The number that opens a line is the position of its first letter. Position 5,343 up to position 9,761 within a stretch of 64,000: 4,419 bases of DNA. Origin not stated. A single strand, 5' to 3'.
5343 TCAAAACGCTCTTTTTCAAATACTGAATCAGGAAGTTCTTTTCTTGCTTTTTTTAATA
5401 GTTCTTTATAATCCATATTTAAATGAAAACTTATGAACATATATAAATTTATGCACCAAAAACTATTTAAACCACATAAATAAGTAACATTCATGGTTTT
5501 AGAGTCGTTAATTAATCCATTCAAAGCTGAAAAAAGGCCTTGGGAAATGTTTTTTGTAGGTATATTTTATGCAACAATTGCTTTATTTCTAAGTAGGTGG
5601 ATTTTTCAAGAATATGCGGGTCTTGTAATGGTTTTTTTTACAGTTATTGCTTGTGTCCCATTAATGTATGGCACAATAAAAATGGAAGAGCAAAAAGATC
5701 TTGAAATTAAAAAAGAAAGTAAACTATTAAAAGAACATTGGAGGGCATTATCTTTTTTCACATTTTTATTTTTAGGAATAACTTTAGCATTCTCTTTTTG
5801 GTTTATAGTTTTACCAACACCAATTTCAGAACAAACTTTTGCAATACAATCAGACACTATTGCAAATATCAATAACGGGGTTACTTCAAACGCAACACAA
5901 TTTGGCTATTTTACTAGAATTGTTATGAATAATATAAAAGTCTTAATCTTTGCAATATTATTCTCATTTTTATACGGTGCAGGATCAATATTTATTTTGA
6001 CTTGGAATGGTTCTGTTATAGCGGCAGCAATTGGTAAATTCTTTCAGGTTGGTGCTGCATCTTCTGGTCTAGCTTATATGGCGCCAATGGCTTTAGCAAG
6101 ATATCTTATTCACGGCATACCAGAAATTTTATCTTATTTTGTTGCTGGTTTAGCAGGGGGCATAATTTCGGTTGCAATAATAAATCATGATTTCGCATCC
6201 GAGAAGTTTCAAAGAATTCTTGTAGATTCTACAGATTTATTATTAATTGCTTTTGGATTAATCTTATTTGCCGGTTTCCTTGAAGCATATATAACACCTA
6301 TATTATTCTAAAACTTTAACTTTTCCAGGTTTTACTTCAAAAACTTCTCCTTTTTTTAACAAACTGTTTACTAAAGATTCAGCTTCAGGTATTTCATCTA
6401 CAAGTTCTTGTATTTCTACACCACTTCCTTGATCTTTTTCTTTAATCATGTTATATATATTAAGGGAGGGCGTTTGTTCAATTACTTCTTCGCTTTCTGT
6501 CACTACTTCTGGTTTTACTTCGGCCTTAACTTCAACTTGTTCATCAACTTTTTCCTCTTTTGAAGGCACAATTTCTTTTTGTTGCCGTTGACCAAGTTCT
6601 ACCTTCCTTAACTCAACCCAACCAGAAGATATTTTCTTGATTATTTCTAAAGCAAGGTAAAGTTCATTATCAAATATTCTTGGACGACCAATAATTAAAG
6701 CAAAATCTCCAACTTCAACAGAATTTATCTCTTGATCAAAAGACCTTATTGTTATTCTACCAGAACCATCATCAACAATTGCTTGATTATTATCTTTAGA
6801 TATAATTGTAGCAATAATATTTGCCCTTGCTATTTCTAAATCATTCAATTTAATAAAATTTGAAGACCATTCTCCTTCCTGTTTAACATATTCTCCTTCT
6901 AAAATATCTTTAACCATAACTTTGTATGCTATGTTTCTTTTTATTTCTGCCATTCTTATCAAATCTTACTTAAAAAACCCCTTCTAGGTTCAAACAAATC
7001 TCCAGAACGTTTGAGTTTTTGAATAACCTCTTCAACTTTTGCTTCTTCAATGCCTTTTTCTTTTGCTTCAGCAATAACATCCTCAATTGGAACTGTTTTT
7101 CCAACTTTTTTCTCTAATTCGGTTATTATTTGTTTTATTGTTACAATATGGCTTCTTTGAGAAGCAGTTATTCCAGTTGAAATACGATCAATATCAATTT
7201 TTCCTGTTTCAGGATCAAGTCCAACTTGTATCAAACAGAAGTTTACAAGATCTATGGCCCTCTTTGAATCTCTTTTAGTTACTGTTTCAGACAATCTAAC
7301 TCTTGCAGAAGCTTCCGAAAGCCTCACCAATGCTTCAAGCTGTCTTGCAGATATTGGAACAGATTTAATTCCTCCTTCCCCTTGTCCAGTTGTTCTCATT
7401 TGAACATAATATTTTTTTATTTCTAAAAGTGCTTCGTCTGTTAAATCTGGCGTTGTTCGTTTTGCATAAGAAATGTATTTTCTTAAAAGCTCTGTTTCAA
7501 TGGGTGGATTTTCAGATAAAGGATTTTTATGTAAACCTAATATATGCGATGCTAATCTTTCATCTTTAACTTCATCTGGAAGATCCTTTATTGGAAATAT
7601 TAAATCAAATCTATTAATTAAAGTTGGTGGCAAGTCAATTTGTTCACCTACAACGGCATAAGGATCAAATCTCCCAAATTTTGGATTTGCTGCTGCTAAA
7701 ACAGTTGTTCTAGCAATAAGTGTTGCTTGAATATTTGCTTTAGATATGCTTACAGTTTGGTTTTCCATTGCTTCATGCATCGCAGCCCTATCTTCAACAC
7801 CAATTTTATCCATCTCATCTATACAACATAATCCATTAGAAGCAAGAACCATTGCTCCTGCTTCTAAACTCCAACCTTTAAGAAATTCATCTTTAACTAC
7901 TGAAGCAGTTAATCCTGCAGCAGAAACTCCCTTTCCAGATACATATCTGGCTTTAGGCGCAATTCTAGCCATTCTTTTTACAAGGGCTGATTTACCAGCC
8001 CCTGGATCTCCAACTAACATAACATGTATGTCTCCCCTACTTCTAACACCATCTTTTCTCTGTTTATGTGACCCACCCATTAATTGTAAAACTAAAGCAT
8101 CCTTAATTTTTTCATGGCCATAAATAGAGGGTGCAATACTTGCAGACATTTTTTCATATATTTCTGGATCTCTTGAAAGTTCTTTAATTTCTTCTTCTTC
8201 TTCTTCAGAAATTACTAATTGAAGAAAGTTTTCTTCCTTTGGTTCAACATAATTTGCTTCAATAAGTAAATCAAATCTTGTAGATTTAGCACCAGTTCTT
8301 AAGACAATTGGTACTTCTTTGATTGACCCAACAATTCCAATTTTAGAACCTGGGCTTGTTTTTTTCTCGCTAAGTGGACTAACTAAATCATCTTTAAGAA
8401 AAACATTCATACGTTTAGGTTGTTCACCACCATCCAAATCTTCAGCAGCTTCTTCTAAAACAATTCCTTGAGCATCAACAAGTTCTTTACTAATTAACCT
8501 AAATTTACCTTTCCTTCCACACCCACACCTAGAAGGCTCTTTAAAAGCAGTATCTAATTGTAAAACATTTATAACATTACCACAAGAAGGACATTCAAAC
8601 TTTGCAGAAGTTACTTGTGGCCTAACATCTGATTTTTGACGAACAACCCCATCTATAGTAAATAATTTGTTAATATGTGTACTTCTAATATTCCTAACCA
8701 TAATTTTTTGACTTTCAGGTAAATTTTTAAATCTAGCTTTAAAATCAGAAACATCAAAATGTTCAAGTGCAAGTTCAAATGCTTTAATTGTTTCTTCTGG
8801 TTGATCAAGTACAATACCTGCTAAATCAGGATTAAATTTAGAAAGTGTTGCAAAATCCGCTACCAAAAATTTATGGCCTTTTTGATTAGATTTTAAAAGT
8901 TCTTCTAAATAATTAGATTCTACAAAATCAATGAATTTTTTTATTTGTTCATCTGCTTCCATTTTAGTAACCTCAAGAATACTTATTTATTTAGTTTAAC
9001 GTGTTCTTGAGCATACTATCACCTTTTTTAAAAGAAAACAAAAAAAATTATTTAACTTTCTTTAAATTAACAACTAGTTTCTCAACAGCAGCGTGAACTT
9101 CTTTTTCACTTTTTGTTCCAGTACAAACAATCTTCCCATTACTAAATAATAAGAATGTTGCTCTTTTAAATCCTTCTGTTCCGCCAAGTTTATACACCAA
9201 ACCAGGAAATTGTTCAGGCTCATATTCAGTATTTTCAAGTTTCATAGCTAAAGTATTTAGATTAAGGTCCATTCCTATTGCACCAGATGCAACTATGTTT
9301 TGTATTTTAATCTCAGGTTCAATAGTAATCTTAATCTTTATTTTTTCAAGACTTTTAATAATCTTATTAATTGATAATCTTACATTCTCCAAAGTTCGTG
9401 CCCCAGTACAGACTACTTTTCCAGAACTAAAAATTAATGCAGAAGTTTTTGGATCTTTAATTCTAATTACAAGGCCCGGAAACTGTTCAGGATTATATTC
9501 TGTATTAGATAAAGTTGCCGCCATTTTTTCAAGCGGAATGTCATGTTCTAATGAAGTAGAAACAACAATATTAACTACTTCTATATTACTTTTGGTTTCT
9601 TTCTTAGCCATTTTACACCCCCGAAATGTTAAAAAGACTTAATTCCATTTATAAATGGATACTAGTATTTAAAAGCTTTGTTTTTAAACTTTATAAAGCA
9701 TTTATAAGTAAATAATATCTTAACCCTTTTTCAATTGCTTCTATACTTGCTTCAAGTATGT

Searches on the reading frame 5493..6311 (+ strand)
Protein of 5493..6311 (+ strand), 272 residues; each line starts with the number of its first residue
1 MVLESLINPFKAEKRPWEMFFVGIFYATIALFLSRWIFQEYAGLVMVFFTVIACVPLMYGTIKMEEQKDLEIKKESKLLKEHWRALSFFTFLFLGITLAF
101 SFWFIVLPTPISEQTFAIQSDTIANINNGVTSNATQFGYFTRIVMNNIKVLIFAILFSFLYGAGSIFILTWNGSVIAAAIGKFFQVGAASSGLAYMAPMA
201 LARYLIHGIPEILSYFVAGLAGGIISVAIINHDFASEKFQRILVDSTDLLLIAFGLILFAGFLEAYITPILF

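Call 83: search_protein_families(library=pfam, proteins=[window:5493-6311:+], max_evalue=0.001)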
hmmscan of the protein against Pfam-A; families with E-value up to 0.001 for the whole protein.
window:5493-6311:+ (272 aa): 1 family
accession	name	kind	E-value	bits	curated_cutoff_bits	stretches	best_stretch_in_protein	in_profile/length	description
PF01944.22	SpoIIM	-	8.9e-16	58.7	26.9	1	91-269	2-163/163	Stage II sporulation protein M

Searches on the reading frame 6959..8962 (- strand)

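Call 54: search_protein_families(library=pfam, proteins=[window:6959-8962:-], max_evalue=0.0001)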
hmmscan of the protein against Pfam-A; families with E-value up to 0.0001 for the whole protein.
window:6959-8962:- (667 aa): 9 families
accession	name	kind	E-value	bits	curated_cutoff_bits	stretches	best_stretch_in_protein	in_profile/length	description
PF00493.29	MCM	-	9.6e-93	309.8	23.3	1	256-478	2-224/224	MCM P-loop domain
PF17855.7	MCM_lid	-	2.3e-26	92.5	27.4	1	491-576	1-86/87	MCM AAA-lid domain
PF17207.9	MCM_OB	-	8.8e-23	80.9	24.8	1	89-216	2-124/126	MCM OB domain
PF01078.27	Mg_chelatase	-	2.1e-12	47.3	20.3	1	365-427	96-158/207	Magnesium chelatase, subunit ChlI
PF21120.3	MCM_WH_arc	-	7.7e-08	32.7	26.1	1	608-664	5-62/63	Archaeal MCM, winged-helix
PF14551.11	MCM_N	-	1.6e-07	32.1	24.9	1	5-69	2-72/95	MCM N-terminal domain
PF07728.20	AAA_5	-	7.3e-06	26.5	22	1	313-427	1-123/139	AAA domain (dynein-related subfamily)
PF13191.12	AAA_16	-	4e-05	24.6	32.6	1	312-400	25-121/167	AAA ATPase domain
PF07726.17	AAA_3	-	4.6e-05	23.7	27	1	313-427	1-112/131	ATPase family associated with various cellular activities (AAA)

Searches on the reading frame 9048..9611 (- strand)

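Call 83: search_protein_families(library=pfam, proteins=[window:9048-9611:-], max_evalue=0.001)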
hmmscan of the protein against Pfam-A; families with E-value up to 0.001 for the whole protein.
window:9048-9611:- (187 aa): 2 families
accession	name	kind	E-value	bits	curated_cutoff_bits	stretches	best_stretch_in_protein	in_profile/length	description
PF00352.27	TBP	-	4.5e-59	196.7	22.9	2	10-90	2-84/85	Transcription factor TFIID (or TATA-binding protein, TBP)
PF11858.14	DUF3378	-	0.00046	20.7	27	0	27-72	11-55/76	Domain of unknown function (DUF3378)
